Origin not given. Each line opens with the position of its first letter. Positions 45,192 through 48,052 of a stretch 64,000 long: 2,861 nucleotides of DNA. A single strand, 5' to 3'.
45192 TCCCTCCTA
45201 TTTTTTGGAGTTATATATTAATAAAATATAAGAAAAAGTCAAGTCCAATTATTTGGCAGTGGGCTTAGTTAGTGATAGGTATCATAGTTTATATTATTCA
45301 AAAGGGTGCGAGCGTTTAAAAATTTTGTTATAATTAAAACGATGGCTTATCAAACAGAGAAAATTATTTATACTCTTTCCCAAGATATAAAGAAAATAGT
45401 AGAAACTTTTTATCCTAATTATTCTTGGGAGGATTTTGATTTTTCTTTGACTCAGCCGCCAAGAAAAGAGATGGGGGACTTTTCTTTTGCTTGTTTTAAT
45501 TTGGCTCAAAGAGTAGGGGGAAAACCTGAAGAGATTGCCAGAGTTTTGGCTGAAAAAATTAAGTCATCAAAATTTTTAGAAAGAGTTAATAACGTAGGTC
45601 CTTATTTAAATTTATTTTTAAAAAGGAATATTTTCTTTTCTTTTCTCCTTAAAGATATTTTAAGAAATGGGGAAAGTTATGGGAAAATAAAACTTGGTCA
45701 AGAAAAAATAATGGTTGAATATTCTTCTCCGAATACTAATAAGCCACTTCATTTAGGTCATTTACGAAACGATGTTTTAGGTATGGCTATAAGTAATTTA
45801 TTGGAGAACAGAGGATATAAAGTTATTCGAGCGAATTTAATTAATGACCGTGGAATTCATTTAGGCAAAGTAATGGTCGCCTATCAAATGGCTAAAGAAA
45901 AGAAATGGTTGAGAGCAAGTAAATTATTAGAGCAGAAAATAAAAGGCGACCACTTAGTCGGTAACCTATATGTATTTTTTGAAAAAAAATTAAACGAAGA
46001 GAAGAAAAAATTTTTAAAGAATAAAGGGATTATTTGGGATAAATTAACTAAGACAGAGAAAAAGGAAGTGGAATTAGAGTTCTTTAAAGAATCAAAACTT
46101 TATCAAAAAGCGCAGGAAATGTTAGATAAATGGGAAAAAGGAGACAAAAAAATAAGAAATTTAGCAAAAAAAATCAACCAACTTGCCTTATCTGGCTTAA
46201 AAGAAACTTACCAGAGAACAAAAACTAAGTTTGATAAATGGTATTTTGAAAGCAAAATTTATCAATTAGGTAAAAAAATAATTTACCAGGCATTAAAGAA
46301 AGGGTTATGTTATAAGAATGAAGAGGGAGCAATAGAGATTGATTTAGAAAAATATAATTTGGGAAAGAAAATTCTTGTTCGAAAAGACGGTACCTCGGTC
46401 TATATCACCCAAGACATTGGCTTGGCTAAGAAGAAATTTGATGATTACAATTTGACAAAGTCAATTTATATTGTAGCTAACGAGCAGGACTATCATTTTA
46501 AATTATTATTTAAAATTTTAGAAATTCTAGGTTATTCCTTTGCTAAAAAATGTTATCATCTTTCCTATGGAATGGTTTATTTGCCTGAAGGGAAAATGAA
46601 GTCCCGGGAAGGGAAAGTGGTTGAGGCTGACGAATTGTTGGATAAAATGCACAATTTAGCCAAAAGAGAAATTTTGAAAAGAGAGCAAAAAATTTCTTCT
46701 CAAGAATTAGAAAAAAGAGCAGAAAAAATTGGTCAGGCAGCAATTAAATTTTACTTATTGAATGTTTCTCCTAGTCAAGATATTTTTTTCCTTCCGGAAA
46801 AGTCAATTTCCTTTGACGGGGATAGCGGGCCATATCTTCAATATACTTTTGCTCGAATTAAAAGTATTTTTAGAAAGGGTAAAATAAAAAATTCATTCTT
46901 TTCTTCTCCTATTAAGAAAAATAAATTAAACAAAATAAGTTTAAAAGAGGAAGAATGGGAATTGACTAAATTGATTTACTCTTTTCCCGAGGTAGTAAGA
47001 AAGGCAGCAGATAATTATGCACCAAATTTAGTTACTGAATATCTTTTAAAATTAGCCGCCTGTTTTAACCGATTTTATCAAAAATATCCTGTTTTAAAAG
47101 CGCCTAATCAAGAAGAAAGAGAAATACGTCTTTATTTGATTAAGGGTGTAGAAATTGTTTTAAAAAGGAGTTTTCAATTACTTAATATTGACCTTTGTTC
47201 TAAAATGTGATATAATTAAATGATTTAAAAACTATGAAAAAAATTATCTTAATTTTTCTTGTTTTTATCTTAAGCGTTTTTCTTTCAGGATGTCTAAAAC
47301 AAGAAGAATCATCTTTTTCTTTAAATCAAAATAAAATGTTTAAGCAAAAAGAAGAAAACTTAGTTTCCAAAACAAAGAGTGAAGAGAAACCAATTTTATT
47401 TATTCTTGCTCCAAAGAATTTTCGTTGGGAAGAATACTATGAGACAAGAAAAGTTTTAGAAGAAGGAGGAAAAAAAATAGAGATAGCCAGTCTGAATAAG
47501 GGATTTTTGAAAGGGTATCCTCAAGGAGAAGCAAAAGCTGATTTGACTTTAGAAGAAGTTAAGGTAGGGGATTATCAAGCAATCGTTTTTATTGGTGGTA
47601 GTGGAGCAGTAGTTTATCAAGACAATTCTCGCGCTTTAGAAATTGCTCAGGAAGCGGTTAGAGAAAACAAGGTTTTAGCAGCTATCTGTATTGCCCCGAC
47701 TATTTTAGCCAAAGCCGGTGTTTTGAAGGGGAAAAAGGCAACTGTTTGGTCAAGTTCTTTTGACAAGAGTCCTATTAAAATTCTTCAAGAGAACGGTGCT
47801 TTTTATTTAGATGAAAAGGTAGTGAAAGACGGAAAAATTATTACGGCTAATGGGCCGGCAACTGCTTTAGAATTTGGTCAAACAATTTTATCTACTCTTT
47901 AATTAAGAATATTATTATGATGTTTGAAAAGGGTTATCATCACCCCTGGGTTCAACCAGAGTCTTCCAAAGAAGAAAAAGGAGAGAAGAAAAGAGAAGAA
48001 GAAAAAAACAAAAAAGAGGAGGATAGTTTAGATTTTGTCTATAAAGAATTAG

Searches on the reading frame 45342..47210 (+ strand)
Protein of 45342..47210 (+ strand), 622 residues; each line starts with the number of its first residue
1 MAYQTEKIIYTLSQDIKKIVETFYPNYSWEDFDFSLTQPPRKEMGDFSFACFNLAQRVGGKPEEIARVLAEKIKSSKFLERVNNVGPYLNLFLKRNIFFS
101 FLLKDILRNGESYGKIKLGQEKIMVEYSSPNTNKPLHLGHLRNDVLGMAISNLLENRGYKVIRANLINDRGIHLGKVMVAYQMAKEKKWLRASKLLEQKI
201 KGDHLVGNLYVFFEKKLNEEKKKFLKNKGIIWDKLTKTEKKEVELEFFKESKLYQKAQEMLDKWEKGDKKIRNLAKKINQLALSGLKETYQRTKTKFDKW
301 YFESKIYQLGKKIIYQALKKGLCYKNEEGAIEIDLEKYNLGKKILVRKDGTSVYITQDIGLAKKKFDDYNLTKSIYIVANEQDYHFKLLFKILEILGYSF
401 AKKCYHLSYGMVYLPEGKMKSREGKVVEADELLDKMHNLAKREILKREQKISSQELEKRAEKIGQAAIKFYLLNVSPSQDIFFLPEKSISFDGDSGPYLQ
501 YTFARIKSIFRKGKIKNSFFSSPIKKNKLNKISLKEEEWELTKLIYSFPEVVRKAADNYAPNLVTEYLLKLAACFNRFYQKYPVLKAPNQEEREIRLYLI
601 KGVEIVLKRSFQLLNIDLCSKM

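Call 10: search_protein_families(library=pfam, proteins=[window:45342-47210:+])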
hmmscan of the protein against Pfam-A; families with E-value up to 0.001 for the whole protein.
window:45342-47210:+ (622 aa): 3 families
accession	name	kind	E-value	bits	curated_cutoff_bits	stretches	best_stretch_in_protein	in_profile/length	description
PF00750.26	tRNA-synt_1d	-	6.8e-48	163.9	23.3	1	104-473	3-337/349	tRNA synthetases class I (R), catalytic domain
PF05746.21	DALR_1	-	4.5e-29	101.4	22.3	1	499-622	1-117/117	DALR anticodon binding domain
PF03485.21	Arg_tRNA_synt_N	-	1.5e-14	54.8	21.5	1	12-93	7-85/85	Arginyl tRNA synthetase N terminal domain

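Call 19: find_homologous_proteins(query=window:45342-47210:+, max_evalue=1e-30)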
Query window:45342-47210:+ (622 aa): 8000 proteins with E <= 1e-30 among 8000 candidates; the best 120 are listed.
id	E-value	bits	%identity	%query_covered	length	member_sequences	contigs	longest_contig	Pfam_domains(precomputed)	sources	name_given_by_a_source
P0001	0.0e+0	1370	100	100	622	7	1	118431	PF05746.22,PF00750.26,PF03485.22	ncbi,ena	-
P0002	4.8e-178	612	52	93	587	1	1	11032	PF05746.22,PF00750.26,PF03485.22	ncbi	ncbi:MAG: arginine--tRNA ligase [Candidatus Kuenenbacteria bacterium]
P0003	2.2e-177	609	49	98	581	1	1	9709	PF05746.22,PF00750.26,PF03485.22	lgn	-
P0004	1.6e-174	600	51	94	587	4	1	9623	PF05746.22,PF00750.26,PF03485.22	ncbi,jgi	jgi:arginyl-tRNA synthetase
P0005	3.9e-174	599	48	98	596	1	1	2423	PF05746.22,PF00750.26,PF03485.22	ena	-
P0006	8.5e-174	598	49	95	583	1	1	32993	PF05746.22,PF00750.26,PF03485.22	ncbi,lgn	ncbi:MAG: arginine--tRNA ligase [Patescibacteria group bacterium]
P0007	8.8e-174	598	52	94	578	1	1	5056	PF05746.22,PF00750.26,PF03485.22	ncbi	ncbi:MAG: arginine--tRNA ligase [bacterium]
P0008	1.1e-173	597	50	95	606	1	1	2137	PF05746.22,PF00750.26,PF03485.22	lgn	-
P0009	5.5e-173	595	51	95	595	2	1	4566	PF05746.22,PF00750.26,PF03485.22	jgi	-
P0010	8.0e-173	594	47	100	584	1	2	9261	PF05746.22,PF00750.26,PF03485.22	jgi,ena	-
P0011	1.1e-172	594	49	95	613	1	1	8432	PF05746.22,PF00750.26,PF03485.22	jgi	jgi:arginyl-tRNA synthetase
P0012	6.8e-172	591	48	98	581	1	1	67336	PF05746.22,PF00750.26,PF03485.22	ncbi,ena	-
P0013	9.0e-171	588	48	99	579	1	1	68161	PF05746.22,PF00750.26,PF03485.22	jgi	jgi:arginyl-tRNA synthetase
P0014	2.0e-170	586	51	93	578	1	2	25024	PF05746.22,PF00750.26,PF03485.22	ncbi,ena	-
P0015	4.9e-170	585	48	98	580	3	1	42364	PF05746.22,PF00750.26,PF03485.22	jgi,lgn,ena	-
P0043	2.7e-158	546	44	99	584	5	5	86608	PF05746.22,PF00750.26,PF03485.22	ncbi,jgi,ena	-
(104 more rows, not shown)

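Call 21: find_related_loci(query=A1, collection=genome_contigs, flank=10000)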
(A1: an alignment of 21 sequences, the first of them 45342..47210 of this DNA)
Query A1 (622 aa) in genome_contigs; peptide patterns used: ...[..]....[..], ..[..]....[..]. (x = any residue, [..] = any of these).
600 stretches matched a pattern (row limit reached: there are more); 598 encode a relative of the query (tblastn E <= 1e-3); the best 80 are kept; 80 distinct loci.
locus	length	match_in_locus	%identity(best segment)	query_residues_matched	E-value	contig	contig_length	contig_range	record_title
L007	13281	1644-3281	47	36-622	1e-167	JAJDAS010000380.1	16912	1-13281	MAG: Nitrospinia bacterium isolate OFTM173 OFTM173_379, whole genome shotgun sequence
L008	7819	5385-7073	46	33-622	3e-157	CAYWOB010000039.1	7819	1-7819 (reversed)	MAG TPA_asm: uncultured Candidatus Saccharibacteria bacterium isolate SRP098346_co1_314 genome assembly, contig: NODE_12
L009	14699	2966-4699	45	8-622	7e-156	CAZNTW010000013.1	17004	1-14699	MAG TPA_asm: uncultured Gammaproteobacteria bacterium isolate binchicken_co387_694 genome assembly, contig: NODE_3739_le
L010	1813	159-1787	46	8-591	3e-167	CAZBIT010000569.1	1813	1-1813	MAG TPA_asm: uncultured bacterium isolate binchicken_co119_530 genome assembly, contig: NODE_149677_length_1813_cov_4.54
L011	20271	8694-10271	45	39-622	2e-147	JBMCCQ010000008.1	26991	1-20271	MAG: Candidatus Nanoarchaeia archaeon isolate C1M08_54 NODE_757_length_26991_cov_9.825475, whole genome shotgun sequence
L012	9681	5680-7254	45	36-610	4e-147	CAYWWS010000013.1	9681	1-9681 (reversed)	MAG TPA_asm: Candidatus Woesearchaeota archaeon isolate SRP269290_co3_1000 genome assembly, contig: NODE_9186_length_968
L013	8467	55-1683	41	39-622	3e-147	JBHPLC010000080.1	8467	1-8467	Candidate division KSB1 bacterium isolate SAG AM-322-I22 AM-322-I22_NODE_80, whole genome shotgun sequence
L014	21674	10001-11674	43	36-622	5e-147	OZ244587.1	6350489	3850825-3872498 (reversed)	MAG: Candidatus Poribacteria bacterium isolate 01ec1ce0-d2a5-493a-a37f-f7455bcb6da2 genome assembly, chromosome: 1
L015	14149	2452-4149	44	7-622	4e-144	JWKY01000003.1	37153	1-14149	MAG: archaeon GW2011_AR19 QT10_C0003, whole genome shotgun sequence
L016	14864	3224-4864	46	27-622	2e-143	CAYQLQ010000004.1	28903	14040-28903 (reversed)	MAG TPA_asm: Candidatus Woesearchaeota archaeon isolate SRP178699_co2_505 genome assembly, contig: NODE_843_length_28903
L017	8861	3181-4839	43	36-622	3e-142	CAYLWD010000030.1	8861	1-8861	MAG TPA_asm: uncultured archaeon isolate SRP178699_co1_628 genome assembly, contig: NODE_11121_length_8861_cov_4.308313,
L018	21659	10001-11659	41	36-622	1e-141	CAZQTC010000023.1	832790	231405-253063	MAG TPA_asm: uncultured Spirochaetales bacterium isolate binchicken_co219_179 genome assembly, contig: k141_242815, whol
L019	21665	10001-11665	42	39-622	8e-141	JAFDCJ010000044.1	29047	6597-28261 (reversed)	MAG: Deltaproteobacteria bacterium isolate MB3D_Bin_18 MB3D_Bin_18_MB3D_0306_000000200983, whole genome shotgun sequence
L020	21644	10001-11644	41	37-622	2e-140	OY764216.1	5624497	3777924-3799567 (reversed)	MAG: Spirochaetia bacterium isolate 151cca69-ec02-4520-8068-0d6d6324a753 genome assembly, chromosome: 1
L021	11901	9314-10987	40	45-622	3e-140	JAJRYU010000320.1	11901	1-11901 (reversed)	MAG: Planctomycetota bacterium isolate Dive96_bin3.79 k141_2201987, whole genome shotgun sequence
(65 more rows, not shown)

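Call 42: find_encoding_contigs(protein=P0012, flank=10000, max_places=1)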
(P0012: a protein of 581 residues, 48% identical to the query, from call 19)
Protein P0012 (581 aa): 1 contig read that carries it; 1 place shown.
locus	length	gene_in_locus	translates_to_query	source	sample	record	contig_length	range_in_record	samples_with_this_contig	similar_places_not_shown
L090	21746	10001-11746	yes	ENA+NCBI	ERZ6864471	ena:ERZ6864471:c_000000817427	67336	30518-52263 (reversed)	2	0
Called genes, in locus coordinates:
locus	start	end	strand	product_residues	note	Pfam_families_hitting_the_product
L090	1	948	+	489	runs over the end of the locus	PF02934:GatB_N, PF02637:GatB_Yqey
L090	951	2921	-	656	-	-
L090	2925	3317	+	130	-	-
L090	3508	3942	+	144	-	PF02381:MraZ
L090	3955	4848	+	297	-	PF01795:Methyltransf_5, PF13847:Methyltransf_31 (faint)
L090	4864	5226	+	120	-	-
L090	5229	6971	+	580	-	PF03717:PBP_dimer, PF00905:Transpeptidase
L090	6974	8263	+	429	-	PF08245:Mur_ligase_M, PF02875:Mur_ligase_C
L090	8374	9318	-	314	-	PF01745:IPT, PF01715:IPPT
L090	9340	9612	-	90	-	PF01016:Ribosomal_L27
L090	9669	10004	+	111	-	-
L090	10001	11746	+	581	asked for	PF03485:Arg_tRNA_synt_N, PF00750:tRNA-synt_1d, PF05746:DALR_1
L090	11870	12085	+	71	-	PF23477:zf_Tbcl_2 (weak)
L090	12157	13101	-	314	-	PF00551:Formyl_trans_N, PF02911:Formyl_trans_C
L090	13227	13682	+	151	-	PF03449:GreA_GreB_N, PF01272:GreA_GreB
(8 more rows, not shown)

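Call 43: find_encoding_contigs(protein=P0013, flank=10000, max_places=1)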
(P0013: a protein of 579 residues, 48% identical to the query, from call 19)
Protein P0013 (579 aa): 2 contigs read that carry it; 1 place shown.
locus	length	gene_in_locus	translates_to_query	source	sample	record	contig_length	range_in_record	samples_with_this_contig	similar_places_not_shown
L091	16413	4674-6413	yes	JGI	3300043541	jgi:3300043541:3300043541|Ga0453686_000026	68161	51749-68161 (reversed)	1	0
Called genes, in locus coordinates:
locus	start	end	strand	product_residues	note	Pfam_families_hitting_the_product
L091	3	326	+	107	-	?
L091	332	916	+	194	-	PF00889:EF_TS, PF25025:EF-Ts_N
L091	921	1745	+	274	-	PF04468:PSP1, PF28472:PSP1_3rd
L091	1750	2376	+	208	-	PF00117:GATase (faint), PF01965:DJ-1_PfpI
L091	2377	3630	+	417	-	PF13385:Laminin_G_3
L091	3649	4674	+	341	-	PF00044:Gp_dh_N, PF02800:Gp_dh_C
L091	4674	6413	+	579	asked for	PF03485:Arg_tRNA_synt_N, PF00750:tRNA-synt_1d, PF05746:DALR_1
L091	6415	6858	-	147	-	PF00472:RF-1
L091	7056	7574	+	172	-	PF00466:Ribosomal_L10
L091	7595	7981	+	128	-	PF16320:Ribosomal_L12_N, PF00542:Ribosomal_L12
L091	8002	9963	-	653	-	-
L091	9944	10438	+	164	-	PF00814:TsaD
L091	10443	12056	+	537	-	PF02690:Na_Pi_cotrans, PF01895:PhoU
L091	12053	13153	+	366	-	PF01820:Dala_Dala_lig_N, PF02786:CPSase_L_D2, PF02222:ATP-grasp, PF07478:Dala_Dala_lig_C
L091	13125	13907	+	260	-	PF08478:POTRA_1 (weak)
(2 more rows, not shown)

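Call 44: find_encoding_contigs(protein=P0043, flank=10000, max_places=1)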
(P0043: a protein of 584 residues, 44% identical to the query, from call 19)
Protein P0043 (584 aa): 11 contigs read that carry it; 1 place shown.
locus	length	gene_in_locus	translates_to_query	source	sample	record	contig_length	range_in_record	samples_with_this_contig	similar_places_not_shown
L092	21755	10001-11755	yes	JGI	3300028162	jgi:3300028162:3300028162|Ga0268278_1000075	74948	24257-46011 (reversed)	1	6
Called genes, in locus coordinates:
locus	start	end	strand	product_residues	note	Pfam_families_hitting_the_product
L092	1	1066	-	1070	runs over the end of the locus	PF02811:PHP, PF07733:DNA_pol3_alpha, PF17657:DNA_pol3_finger, PF14579:HHH_6, PF01336:tRNA_anti-codon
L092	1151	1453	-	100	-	-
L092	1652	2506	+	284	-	-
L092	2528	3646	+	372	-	PF01098:FTSW_RODA_SPOVE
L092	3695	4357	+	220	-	PF01386:Ribosomal_L25p, PF14693:Ribosomal_TL5_C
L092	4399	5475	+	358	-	PF11258:DUF3048, PF17479:DUF3048_C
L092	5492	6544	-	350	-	PF03462:PCRF, PF00472:RF-1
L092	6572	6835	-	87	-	PF01197:Ribosomal_L31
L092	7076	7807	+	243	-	PF00318:Ribosomal_S2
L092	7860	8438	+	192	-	PF00889:EF_TS, PF22566:UBA_8 (weak)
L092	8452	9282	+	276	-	PF04468:PSP1, PF28472:PSP1_3rd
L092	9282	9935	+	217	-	PF01965:DJ-1_PfpI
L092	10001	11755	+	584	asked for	PF03485:Arg_tRNA_synt_N, PF00750:tRNA-synt_1d, PF05746:DALR_1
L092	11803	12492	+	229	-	PF00696:AA_kinase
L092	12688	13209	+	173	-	PF00466:Ribosomal_L10, PF27436:RL10_C (faint)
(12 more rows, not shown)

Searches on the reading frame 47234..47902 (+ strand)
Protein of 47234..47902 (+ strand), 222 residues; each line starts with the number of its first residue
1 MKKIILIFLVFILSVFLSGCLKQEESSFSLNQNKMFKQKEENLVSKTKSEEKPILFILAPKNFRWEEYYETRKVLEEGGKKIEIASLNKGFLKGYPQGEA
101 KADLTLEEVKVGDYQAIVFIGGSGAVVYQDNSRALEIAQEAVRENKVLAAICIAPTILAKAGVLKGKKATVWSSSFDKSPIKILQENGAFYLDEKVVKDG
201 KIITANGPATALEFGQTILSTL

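Call 10: search_protein_families(library=pfam, proteins=[window:47234-47902:+])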
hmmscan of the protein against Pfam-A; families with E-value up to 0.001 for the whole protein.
window:47234-47902:+ (222 aa): 1 family
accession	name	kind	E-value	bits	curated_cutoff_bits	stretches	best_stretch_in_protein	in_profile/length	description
PF01965.30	DJ-1_PfpI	-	1e-36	126.7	26.6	1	54-220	3-164/165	DJ-1/PfpI family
